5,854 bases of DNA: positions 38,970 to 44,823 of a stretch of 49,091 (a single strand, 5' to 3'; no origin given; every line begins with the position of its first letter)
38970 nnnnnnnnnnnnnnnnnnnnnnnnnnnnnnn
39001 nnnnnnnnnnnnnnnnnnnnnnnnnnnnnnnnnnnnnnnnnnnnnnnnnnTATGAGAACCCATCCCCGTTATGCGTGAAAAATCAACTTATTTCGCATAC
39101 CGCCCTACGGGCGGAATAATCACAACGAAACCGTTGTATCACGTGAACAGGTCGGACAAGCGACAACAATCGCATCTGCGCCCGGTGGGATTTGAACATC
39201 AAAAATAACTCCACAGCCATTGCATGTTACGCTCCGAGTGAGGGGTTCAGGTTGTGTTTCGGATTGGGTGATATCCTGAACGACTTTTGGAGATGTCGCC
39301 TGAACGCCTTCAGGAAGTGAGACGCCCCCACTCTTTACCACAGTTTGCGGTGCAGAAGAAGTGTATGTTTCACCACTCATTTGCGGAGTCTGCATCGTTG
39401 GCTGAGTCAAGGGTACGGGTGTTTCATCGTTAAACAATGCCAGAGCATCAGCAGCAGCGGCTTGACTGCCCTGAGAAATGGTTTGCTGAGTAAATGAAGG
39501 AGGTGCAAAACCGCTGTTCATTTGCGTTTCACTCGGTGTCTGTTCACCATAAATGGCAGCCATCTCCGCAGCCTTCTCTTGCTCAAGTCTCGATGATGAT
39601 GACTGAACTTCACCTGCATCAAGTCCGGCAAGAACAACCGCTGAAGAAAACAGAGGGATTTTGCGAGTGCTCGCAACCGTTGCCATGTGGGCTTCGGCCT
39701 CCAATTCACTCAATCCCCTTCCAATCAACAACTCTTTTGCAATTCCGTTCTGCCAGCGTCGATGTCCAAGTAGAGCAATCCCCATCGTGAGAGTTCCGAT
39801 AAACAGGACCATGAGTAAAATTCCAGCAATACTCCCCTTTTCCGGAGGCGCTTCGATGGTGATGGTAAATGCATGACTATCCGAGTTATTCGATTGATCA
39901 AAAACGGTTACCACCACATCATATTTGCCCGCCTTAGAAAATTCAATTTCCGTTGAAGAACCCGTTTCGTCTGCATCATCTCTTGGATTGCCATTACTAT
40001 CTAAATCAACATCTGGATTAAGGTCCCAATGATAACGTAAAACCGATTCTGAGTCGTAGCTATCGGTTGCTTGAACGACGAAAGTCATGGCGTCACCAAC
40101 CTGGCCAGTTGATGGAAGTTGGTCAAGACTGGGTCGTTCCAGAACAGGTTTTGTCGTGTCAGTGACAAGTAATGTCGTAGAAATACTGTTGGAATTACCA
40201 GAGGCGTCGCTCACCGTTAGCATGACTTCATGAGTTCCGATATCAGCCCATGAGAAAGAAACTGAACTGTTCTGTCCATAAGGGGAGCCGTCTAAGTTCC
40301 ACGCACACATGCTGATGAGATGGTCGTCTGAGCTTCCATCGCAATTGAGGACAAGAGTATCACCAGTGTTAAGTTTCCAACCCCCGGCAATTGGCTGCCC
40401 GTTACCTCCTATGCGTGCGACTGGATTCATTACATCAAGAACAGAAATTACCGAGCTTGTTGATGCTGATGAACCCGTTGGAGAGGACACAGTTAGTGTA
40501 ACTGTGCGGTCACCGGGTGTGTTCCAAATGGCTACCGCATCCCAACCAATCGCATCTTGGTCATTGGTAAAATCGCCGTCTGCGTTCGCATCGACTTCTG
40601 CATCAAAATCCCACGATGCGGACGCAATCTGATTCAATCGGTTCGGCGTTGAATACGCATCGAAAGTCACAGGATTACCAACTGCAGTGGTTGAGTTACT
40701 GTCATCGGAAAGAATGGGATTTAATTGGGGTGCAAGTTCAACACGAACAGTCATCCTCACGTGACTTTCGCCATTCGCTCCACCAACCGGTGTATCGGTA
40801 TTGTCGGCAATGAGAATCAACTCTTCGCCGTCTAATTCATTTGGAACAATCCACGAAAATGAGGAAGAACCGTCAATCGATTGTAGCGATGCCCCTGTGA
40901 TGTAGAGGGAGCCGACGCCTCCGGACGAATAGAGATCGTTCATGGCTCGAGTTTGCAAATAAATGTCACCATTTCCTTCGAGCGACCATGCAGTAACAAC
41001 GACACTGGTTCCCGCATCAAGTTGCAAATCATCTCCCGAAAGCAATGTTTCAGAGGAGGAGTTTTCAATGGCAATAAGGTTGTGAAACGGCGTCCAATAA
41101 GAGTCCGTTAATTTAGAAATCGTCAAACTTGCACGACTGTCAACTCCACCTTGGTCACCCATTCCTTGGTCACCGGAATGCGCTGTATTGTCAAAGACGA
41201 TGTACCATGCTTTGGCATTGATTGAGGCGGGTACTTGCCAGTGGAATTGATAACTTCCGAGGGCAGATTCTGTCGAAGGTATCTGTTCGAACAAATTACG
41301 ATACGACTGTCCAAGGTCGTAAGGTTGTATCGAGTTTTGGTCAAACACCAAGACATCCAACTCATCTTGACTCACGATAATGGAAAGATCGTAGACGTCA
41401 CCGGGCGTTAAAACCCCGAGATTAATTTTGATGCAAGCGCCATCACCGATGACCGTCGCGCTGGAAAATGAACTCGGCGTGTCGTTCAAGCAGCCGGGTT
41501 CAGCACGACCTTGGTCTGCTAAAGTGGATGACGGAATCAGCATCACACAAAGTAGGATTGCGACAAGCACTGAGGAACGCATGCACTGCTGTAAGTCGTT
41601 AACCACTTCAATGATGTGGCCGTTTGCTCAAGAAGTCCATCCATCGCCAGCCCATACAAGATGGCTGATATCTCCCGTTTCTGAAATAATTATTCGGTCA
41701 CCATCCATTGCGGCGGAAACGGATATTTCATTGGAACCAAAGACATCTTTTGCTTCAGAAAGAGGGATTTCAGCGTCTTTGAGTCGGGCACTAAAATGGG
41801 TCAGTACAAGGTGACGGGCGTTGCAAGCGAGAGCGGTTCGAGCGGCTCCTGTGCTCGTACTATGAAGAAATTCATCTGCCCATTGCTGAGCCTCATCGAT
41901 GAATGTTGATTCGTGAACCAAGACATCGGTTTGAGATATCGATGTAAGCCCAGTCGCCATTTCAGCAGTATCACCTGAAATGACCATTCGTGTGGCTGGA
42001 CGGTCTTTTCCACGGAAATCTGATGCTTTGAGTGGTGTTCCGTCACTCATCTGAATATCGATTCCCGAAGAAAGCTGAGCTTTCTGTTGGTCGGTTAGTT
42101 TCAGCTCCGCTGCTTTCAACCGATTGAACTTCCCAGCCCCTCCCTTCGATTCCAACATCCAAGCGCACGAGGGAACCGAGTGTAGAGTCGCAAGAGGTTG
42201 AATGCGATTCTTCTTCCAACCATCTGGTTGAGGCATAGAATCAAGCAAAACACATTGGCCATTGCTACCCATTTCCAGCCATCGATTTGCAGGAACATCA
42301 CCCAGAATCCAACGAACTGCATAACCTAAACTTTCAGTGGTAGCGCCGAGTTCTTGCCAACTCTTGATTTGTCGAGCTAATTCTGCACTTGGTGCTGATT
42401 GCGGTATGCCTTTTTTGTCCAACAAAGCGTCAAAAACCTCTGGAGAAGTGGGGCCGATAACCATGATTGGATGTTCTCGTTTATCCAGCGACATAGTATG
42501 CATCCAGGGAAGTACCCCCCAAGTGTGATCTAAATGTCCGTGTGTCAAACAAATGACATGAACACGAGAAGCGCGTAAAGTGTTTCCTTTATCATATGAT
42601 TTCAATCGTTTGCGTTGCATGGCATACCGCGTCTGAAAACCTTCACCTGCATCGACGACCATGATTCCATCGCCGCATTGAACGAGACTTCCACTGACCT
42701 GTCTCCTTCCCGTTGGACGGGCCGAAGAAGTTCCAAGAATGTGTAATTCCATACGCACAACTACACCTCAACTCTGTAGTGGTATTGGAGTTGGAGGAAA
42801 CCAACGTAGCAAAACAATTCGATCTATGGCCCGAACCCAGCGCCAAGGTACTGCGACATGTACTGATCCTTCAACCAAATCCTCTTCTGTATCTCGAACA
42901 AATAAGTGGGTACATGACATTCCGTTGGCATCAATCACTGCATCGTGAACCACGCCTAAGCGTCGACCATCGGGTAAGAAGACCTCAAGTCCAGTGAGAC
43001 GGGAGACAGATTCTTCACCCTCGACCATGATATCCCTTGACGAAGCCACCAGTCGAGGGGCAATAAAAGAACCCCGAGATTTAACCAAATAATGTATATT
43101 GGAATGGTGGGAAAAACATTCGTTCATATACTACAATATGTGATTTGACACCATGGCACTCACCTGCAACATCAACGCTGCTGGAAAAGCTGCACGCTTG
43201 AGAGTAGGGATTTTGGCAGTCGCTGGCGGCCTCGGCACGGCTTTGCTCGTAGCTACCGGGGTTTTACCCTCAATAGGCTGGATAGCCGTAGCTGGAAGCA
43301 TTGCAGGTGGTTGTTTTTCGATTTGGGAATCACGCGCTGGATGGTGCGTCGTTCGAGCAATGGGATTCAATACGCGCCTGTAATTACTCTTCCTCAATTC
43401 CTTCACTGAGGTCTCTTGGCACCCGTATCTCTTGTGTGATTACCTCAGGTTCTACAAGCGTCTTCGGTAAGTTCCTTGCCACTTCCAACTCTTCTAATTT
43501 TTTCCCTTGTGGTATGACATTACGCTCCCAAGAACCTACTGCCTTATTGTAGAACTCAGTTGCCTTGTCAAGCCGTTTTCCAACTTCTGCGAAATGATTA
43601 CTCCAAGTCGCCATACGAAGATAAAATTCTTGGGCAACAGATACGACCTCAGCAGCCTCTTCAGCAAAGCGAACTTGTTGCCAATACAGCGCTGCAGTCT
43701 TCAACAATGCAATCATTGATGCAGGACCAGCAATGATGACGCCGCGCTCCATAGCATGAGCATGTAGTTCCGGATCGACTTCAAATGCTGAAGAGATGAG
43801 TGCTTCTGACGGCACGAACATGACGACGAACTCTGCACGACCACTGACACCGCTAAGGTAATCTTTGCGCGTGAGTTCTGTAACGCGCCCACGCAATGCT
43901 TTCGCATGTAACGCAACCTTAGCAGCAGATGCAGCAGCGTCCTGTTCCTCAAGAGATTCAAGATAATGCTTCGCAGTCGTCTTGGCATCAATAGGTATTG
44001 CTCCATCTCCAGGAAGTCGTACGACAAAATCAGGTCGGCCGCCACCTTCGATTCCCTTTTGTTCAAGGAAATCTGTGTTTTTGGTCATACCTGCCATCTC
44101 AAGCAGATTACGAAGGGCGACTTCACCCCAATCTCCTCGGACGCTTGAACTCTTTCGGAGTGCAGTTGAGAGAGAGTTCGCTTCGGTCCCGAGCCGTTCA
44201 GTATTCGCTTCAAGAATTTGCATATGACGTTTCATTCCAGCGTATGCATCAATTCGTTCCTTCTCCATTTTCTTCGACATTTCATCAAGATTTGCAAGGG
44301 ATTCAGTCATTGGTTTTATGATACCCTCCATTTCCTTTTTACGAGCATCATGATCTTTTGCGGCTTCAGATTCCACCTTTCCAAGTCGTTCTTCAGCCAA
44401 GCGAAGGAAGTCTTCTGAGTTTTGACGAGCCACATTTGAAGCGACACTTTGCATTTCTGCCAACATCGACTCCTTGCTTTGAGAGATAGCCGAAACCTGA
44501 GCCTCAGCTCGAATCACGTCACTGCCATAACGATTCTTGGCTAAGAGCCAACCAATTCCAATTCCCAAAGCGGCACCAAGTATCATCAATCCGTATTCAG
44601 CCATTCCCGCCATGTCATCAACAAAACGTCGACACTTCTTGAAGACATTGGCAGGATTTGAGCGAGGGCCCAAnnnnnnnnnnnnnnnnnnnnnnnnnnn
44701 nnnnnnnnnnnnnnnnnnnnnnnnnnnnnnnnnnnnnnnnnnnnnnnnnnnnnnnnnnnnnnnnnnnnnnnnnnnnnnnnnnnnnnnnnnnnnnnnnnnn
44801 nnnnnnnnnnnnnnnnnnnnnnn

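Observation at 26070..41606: Co-directional five-gene cell-surface module built around a giant orphan protein and a membrane-tethered S8 protease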

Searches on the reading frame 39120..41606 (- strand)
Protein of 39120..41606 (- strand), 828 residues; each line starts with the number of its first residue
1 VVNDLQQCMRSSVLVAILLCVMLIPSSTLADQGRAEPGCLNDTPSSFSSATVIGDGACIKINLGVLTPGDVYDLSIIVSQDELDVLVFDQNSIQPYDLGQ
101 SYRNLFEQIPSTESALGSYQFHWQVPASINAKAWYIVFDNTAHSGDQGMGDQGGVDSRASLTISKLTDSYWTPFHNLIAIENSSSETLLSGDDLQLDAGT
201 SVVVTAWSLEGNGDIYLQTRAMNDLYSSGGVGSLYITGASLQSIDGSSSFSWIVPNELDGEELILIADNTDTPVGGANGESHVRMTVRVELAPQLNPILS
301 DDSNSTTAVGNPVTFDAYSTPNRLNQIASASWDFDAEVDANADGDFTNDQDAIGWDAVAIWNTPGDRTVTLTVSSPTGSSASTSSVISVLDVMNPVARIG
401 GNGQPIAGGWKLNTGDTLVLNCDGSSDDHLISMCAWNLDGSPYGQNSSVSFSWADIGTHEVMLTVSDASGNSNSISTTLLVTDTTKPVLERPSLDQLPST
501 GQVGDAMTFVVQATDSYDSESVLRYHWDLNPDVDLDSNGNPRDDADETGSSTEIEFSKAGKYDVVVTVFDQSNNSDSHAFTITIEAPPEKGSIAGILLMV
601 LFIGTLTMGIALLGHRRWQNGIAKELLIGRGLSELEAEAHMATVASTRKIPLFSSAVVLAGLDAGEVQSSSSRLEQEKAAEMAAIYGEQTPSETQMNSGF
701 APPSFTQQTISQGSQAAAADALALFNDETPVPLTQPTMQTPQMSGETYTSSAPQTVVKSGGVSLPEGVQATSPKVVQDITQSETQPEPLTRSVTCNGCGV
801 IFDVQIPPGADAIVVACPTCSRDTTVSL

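Call 5: search_protein_families(library=pfam, proteins=[window:39120-41606:-], max_evalue=0.01)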
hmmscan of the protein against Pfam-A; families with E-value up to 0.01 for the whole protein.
window:39120-41606:- (828 aa): 6 families
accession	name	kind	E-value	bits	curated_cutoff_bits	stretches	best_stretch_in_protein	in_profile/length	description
PF18911.6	PKD_4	-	4.7e-15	55.8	27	3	411-478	13-80/85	PKD domain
PF00801.26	PKD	-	2.4e-12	47.1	23.5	3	501-580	11-77/80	PKD domain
PF15418.12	DUF4625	-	0.0016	19.2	27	0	558-584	104-130/131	Domain of unknown function (DUF4625)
PF08329.16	ChitinaseA_N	-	0.0033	17.5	21.2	0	548-584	71-107/133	Chitinase A, N-terminal domain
PF02494.22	HYR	-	0.0043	17.8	21.7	0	455-474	55-74/81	HYR domain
PF06832.18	BiPBP_C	-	0.0094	16.3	26.8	0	418-475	35-88/90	Penicillin-Binding Protein C-terminus Family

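Call 6: search_protein_families(library=ncbifam, proteins=[window:39120-41606:-], max_evalue=0.01)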
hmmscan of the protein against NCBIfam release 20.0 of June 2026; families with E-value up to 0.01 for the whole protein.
window:39120-41606:- (828 aa): 0 families

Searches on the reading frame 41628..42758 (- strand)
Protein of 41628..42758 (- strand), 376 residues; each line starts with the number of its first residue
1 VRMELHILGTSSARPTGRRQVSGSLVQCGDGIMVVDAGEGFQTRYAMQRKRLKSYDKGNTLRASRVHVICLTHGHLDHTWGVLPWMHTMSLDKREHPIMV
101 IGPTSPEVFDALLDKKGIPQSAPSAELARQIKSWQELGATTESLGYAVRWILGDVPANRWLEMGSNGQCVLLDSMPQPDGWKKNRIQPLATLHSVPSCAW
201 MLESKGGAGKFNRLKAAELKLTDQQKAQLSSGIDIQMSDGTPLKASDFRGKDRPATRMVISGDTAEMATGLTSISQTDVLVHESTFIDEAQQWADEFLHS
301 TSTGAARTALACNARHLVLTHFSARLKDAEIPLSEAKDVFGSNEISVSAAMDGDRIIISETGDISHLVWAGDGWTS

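Call 7: search_protein_families(library=pfam, proteins=[window:41628-42758:-], max_evalue=0.001)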
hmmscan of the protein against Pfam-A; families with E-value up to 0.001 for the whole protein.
window:41628-42758:- (376 aa): 2 families
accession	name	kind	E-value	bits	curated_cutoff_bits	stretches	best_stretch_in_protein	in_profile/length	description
PF12706.13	Lactamase_B_2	-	8.6e-10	39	27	1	253-322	132-200/200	Beta-lactamase superfamily domain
PF00753.33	Lactamase_B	-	1.6e-07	31.9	22.7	1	17-88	2-66/196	Metallo-beta-lactamase superfamily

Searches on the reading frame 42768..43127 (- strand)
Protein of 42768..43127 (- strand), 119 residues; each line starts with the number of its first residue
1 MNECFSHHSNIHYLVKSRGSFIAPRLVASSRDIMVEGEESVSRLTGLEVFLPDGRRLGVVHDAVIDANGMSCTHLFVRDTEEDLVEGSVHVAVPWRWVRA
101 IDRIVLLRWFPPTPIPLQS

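Call 7: search_protein_families(library=pfam, proteins=[window:42768-43127:-], max_evalue=0.001)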
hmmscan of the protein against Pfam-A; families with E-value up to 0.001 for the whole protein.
window:42768-43127:- (119 aa): 1 family
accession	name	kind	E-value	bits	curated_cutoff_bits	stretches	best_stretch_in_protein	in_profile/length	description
PF05239.21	PRC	-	1.4e-07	31.9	21.2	1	36-107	1-71/78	PRC-barrel domain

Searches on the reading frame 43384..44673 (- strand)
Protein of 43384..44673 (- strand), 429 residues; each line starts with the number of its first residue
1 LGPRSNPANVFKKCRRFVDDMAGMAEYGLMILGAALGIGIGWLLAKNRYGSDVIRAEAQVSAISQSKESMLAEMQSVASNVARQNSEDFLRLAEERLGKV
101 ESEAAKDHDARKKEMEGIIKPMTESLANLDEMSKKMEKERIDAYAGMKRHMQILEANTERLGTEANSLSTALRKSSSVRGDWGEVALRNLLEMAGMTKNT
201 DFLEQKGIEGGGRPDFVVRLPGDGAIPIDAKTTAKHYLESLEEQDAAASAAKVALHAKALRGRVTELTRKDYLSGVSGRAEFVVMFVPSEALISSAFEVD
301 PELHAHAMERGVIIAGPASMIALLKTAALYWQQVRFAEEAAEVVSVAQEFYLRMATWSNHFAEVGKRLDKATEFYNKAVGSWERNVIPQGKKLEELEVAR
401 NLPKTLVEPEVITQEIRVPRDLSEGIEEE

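Call 7: search_protein_families(library=pfam, proteins=[window:43384-44673:-], max_evalue=0.001)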
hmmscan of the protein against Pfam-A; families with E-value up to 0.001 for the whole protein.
window:43384-44673:- (429 aa): 1 family
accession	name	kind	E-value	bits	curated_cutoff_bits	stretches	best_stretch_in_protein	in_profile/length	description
PF02646.22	RmuC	-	5.6e-79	265.7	26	1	114-400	2-288/291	RmuC family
